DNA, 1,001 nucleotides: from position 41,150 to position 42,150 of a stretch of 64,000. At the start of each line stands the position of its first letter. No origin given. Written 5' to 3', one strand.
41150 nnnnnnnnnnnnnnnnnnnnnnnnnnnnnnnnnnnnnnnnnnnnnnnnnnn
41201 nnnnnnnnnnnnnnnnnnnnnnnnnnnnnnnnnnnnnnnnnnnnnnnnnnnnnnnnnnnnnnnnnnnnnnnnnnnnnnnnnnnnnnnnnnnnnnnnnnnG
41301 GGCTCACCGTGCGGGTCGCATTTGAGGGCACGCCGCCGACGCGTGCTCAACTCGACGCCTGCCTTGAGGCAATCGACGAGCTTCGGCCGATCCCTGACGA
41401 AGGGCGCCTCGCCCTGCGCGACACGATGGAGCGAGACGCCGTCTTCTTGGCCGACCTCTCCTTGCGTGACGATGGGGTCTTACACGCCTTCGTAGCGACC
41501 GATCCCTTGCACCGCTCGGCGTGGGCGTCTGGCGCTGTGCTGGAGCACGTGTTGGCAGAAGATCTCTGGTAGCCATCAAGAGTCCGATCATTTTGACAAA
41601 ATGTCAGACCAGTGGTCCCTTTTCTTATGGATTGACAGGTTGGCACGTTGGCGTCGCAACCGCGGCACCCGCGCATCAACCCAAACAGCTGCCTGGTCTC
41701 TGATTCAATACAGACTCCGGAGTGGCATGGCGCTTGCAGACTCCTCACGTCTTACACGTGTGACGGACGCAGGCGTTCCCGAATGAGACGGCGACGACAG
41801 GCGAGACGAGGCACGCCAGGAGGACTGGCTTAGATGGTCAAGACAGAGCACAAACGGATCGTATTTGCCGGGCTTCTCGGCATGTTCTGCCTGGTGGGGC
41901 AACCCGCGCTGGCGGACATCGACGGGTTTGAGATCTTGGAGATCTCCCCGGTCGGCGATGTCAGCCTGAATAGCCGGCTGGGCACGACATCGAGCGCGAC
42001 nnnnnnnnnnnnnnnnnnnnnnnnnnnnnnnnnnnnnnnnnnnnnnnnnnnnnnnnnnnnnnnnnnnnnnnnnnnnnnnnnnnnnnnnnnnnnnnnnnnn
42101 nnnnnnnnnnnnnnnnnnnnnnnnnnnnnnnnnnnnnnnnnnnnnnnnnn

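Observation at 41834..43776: Secreted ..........-motif protein translationally coupled to a dedicated small OM beta-barrel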

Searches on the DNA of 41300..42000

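Call 69: search_rna_families(source=window, start=41300, end=42000, threshold=evalue, max_evalue=1)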
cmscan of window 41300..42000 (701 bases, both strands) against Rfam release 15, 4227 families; matches with E-value up to 1: 1.
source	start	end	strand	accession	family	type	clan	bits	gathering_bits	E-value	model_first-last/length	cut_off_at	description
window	41360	41419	+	RF01145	sR14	Gene; snRNA; snoRNA; CD-box;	-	16.4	38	0.07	1-54/54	no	Small nucleolar RNA sR14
